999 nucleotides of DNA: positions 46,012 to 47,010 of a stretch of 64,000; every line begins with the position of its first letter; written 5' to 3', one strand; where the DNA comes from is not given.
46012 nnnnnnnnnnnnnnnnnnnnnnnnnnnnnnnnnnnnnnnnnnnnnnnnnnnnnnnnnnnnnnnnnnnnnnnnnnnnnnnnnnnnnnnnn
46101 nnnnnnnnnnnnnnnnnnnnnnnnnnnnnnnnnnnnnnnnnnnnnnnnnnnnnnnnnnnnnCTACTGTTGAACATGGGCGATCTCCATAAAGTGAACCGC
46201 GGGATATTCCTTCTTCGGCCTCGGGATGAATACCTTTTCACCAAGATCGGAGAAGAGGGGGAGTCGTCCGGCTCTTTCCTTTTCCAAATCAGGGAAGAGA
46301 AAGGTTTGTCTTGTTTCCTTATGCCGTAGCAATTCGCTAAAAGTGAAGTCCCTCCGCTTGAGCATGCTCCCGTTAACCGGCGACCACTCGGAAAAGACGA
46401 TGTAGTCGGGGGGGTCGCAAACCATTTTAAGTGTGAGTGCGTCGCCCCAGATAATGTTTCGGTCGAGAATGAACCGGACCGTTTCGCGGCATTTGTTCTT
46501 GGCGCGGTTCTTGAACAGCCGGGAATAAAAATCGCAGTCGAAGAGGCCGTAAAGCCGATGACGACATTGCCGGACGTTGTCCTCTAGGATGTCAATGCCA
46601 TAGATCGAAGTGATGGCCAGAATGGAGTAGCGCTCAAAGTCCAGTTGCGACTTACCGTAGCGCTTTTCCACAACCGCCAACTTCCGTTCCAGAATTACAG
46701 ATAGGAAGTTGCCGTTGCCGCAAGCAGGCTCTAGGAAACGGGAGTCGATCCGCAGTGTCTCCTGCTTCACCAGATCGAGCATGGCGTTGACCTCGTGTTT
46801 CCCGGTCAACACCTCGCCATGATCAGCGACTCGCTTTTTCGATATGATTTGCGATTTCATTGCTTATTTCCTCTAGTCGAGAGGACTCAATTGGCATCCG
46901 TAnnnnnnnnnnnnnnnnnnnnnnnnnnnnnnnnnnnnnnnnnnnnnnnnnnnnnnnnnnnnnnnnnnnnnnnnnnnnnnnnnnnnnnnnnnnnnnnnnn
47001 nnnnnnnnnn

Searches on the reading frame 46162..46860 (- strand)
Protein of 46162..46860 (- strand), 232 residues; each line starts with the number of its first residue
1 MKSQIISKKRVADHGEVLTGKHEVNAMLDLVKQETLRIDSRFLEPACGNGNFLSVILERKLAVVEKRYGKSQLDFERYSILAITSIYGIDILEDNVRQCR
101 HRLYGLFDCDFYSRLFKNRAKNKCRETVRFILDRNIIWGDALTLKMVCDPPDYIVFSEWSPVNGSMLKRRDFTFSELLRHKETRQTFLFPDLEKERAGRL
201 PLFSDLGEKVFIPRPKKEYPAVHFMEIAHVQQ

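Call 26: search_protein_families(library=pfam, proteins=[window:46162-46860:-], max_evalue=0.01)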
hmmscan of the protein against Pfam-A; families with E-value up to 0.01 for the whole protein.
window:46162-46860:- (232 aa): 1 family
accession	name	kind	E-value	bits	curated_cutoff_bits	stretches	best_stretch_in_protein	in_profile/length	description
PF20473.4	MmeI_Mtase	-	4.6e-05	23.1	27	1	39-103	20-82/259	MmeI, DNA-methyltransferase domain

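Call 34: search_protein_families(library=padloc, proteins=[window:46162-46860:-], max_evalue=0.001)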
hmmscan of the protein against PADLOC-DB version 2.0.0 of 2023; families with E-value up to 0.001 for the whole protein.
window:46162-46860:- (232 aa): 8 families
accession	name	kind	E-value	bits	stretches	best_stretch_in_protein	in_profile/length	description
PDLC03313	MTase_II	-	4.3e-09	33.4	1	4-105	12-111/563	Type II methyltransferase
PDLC04134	mad2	-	3.7e-08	30.6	1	13-163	269-370/492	mads_2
PDLC03335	MTase_II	-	2.2e-05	21.3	1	6-106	71-161/607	Type II methyltransferase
PDLC03598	REase_MTase_IIG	-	7.9e-05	18.7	1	40-102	362-431/912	Type IIG restriction enzyme-methyltransferase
PDLC03348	MTase_II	-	0.00014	18.5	1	25-126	235-334/727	Type II methyltransferase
PDLC03390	MTase_II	-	0.00018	18.6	1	56-144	177-263/327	Type II methyltransferase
PDLC03318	MTase_II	-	0.00029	17.3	1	4-118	333-438/723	Type II methyltransferase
PDLC03623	REase_MTase_IIG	-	0.0005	16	1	16-104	304-392/1022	Type IIG restriction enzyme-methyltransferase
